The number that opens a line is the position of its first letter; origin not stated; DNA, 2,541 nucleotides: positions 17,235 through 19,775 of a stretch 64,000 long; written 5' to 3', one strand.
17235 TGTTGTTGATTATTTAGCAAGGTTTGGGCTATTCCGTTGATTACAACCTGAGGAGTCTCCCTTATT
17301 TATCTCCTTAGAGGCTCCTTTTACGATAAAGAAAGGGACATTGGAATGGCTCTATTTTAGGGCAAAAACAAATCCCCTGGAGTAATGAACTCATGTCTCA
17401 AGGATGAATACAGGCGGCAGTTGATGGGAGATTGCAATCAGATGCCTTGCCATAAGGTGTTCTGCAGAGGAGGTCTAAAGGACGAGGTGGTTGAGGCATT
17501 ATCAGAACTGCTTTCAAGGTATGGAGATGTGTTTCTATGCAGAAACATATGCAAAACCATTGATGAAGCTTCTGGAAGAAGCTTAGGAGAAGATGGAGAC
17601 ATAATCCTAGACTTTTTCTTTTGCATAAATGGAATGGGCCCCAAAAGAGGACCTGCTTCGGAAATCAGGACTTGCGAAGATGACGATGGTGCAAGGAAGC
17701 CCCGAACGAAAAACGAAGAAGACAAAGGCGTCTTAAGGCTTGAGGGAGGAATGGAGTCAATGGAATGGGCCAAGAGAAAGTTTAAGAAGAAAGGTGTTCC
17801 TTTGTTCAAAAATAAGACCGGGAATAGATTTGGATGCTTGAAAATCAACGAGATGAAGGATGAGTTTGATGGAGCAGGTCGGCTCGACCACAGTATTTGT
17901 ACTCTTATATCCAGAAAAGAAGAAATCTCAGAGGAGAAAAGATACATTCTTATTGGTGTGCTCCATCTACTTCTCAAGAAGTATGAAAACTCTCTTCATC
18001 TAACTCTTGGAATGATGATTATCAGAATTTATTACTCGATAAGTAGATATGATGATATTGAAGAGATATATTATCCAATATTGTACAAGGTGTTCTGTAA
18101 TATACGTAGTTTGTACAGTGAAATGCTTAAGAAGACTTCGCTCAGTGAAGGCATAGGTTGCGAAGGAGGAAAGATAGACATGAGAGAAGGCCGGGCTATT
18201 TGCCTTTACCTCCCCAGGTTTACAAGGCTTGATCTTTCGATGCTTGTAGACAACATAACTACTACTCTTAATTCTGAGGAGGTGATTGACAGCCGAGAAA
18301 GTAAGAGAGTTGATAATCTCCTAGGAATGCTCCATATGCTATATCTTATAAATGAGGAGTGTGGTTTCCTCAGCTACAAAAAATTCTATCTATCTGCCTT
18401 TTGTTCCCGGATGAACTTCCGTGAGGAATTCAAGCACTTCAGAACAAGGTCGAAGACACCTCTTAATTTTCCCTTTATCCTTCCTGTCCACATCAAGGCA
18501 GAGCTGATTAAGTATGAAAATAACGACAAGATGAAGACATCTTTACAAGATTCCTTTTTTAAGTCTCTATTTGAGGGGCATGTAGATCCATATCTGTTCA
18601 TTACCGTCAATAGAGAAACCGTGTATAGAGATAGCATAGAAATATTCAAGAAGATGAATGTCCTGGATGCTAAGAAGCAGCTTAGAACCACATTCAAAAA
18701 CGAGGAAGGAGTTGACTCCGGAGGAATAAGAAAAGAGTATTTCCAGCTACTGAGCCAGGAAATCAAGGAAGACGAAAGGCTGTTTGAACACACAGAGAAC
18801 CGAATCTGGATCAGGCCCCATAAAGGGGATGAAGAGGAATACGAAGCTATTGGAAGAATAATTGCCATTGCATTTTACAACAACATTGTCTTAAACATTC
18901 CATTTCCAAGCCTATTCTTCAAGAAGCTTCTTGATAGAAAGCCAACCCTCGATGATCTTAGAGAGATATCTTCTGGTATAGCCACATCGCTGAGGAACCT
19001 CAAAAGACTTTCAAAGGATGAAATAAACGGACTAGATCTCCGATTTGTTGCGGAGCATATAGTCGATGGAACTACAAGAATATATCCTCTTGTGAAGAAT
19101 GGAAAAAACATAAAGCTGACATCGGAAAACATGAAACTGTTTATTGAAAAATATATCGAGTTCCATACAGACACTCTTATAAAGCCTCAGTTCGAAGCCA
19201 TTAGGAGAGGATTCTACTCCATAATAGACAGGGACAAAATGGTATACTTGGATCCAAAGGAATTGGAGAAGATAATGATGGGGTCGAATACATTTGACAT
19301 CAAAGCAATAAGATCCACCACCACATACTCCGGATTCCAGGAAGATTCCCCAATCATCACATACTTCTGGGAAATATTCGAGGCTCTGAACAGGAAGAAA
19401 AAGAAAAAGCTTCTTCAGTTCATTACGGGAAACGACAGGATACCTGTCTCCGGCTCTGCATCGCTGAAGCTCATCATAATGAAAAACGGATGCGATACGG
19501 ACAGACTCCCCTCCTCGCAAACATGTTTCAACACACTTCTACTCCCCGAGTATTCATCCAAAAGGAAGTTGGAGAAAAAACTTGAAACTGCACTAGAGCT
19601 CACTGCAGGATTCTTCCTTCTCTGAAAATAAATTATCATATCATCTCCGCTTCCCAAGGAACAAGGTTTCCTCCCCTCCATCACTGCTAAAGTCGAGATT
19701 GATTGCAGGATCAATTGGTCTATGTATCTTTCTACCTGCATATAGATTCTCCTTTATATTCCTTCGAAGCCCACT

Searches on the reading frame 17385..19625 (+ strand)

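Call 78: search_protein_families(library=pfam, proteins=[window:17385-19625:+], max_evalue=0.00001)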
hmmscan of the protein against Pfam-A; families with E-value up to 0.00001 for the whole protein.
window:17385-19625:+ (746 aa): 1 family
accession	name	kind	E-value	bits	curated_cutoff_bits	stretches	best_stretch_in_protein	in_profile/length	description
PF00632.30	HECT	-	5.3e-87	292.7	23.9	1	455-745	2-305/306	HECT-domain (ubiquitin-transferase)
